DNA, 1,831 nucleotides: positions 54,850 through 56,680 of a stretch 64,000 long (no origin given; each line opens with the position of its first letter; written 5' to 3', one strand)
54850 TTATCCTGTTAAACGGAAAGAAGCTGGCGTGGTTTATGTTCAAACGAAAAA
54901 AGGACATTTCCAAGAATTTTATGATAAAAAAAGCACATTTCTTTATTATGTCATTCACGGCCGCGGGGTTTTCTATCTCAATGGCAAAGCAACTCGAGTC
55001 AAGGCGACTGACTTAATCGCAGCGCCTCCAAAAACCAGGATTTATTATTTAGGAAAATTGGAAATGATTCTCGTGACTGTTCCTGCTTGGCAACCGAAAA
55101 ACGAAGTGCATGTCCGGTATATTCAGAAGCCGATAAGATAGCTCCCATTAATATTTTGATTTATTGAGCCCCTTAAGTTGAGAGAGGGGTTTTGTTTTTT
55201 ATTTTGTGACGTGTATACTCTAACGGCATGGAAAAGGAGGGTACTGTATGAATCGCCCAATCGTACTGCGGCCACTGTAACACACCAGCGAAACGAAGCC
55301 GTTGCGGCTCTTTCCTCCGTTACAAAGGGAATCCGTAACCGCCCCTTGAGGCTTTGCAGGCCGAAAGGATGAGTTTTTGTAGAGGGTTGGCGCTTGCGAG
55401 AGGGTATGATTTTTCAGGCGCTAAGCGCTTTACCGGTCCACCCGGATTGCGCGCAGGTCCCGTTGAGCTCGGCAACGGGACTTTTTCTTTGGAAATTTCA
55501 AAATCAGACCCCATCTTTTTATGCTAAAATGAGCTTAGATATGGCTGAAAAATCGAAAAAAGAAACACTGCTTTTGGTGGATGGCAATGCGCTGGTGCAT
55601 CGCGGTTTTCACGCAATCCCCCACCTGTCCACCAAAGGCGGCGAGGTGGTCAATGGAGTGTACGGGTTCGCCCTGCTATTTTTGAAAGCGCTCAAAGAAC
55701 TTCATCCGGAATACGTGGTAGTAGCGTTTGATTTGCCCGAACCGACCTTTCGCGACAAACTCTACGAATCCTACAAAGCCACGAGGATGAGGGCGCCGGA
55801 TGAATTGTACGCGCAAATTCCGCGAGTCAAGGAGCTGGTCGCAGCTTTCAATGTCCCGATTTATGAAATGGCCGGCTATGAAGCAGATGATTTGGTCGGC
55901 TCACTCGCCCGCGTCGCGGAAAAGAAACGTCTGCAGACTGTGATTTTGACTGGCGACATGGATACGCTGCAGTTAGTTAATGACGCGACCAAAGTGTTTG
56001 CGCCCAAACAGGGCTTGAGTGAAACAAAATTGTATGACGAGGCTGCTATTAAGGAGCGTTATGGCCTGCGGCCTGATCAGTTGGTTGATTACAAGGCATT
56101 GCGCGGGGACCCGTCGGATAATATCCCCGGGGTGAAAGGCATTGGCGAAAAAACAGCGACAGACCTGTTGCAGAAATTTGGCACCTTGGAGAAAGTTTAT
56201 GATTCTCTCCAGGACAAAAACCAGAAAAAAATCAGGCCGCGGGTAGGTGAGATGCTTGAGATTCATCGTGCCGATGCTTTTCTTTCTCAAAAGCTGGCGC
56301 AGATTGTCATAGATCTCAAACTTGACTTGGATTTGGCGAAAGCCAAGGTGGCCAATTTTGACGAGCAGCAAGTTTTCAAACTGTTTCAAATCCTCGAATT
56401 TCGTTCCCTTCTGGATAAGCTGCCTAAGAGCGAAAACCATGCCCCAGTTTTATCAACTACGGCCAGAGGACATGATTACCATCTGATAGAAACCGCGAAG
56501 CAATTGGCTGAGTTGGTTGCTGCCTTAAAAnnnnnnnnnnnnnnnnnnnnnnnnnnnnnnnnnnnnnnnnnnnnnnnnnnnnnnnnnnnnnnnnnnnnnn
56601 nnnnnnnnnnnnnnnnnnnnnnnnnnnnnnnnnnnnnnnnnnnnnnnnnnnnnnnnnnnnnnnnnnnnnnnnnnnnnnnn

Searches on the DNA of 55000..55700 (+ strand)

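Call 4: search_rna_families(source=window, start=55000, end=55700, threshold=evalue, max_evalue=10, show_alignments=3)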
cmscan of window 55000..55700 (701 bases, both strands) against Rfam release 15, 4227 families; matches with E-value up to 10: 4.
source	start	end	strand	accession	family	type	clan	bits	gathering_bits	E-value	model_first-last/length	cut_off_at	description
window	55586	55648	-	RF00194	Rubella_3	Cis-reg;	-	17.4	35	1.1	1-68/68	no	Rubella virus 3' cis-acting element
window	55388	55462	+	RF02521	Virus-PTE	Cis-reg;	-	15.1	80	4.7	1-85/85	no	Panicum mosaic virus cap-independent translation enhancer RNA (PTE)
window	55564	55618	+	RF01803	GABA3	Cis-reg;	-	13.9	57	8.6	1-54/54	no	Editing element of GABA-3 exon 9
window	55305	55352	+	RF01716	PhotoRC-I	Cis-reg;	-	12.2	45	2.5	1-44/44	no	PhotoRC-I RNA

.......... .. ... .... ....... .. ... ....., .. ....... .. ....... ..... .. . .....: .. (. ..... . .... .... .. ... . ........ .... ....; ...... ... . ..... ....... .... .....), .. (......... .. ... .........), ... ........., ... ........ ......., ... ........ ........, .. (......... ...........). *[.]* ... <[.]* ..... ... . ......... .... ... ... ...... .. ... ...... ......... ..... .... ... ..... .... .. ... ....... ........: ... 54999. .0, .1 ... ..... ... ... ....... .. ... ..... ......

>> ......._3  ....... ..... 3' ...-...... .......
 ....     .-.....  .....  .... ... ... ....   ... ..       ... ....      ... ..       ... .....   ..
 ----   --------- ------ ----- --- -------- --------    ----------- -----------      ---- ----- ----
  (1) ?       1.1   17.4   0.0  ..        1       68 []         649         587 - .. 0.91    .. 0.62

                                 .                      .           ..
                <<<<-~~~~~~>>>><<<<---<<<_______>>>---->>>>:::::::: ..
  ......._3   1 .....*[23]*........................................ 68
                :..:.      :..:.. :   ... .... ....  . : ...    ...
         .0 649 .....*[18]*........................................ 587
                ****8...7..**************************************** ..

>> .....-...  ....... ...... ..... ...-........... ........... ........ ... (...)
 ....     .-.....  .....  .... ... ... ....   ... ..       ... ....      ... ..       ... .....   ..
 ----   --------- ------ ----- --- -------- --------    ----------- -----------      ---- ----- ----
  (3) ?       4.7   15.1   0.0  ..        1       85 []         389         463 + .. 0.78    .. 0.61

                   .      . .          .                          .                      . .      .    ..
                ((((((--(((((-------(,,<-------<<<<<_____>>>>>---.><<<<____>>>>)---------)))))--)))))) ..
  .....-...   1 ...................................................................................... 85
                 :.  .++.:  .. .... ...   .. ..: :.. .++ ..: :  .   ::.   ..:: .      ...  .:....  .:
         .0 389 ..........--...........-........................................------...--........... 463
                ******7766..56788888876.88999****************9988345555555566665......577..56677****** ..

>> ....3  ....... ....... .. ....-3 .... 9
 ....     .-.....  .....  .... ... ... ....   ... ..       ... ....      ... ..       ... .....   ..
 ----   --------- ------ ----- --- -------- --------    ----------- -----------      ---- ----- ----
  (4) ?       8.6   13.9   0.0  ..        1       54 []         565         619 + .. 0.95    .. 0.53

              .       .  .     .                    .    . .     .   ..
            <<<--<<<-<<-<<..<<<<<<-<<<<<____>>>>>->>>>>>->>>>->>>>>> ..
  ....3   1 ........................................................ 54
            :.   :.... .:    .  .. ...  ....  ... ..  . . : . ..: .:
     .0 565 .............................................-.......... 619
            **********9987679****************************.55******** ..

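Call 45: search_dna_similar(query=window:55142-55540:+, collection=phages, mode=distant, max_evalue=1)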
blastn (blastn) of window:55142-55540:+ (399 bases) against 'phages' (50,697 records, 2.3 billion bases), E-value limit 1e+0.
No match.

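Call 46: search_dna_similar(query=window:55142-55540:+, collection=plasmids, mode=distant, max_evalue=1)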
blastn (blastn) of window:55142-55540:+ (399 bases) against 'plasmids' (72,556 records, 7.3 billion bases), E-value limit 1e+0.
No match.

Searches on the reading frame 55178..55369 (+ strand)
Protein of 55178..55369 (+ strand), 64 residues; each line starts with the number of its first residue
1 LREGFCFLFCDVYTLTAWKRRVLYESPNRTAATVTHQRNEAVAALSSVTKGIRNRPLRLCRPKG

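Call 18: search_protein_families(library=pfam, proteins=[window:55178-55369:+], max_evalue=1)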
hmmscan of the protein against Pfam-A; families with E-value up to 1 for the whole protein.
window:55178-55369:+ (64 aa): 0 families

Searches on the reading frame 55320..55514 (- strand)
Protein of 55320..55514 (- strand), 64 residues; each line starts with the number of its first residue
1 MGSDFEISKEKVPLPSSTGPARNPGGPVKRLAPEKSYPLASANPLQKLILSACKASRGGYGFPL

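Call 18: search_protein_families(library=pfam, proteins=[window:55320-55514:-], max_evalue=1)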
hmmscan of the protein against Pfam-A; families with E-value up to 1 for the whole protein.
window:55320-55514:- (64 aa): 0 families

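Call 62: search_protein_representatives(protein=window:55320-55514:-)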
Query: 64 residues. Proteins with E-value up to 0.001 (for the whole library): 1; up to 1e-10: 0; up to 1e-30: 0. The best 1 are listed.
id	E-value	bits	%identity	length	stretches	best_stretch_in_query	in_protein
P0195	2.5e-04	37.3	36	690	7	24-51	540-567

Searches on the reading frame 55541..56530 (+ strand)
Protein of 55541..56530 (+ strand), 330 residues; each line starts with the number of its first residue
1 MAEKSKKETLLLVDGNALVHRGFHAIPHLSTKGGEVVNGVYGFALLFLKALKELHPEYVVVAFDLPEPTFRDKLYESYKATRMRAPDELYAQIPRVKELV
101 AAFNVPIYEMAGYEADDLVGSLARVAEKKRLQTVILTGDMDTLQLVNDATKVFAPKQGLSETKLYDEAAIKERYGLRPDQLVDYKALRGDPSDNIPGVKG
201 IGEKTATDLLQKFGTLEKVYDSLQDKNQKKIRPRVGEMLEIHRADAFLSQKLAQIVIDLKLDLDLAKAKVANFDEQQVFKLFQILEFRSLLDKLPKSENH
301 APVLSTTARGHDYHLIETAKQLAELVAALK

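Call 23: find_related_loci(query=window:55541-56530:+, collection=metagenome_contigs, flank=3000)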
Query window:55541-56530:+ (330 aa) in metagenome_contigs; peptide patterns used: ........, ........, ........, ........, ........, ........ (x = any residue, [..] = any of these).
600 stretches matched a pattern (row limit reached: there are more); 482 encode a relative of the query (tblastn E <= 1e-3); the best 80 are kept; 80 distinct loci.
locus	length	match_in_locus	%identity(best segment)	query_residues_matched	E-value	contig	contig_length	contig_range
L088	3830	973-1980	64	4-330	2e-141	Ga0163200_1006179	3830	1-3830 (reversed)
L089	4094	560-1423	60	7-294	2e-117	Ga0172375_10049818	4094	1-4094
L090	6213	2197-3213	51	1-330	1e-113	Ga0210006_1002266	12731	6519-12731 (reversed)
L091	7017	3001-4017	51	1-330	2e-113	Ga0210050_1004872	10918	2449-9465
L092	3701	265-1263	52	7-330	1e-115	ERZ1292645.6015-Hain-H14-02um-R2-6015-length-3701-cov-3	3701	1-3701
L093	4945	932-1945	54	7-330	2e-112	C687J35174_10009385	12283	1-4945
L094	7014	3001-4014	54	7-330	2e-112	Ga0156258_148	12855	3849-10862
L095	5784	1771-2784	54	7-330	7e-112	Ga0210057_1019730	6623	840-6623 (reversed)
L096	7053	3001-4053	49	7-330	1e-109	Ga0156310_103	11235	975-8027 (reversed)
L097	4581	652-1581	53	5-324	3e-108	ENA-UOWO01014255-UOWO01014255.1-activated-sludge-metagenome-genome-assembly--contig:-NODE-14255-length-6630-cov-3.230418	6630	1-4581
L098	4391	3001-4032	49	7-330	6e-108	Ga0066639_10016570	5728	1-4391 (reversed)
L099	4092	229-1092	55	1-294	9e-108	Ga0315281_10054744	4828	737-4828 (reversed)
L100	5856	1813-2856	49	6-330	8e-107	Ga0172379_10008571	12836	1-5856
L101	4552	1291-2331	49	6-330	4e-107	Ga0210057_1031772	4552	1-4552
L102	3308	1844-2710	54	1-294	1e-108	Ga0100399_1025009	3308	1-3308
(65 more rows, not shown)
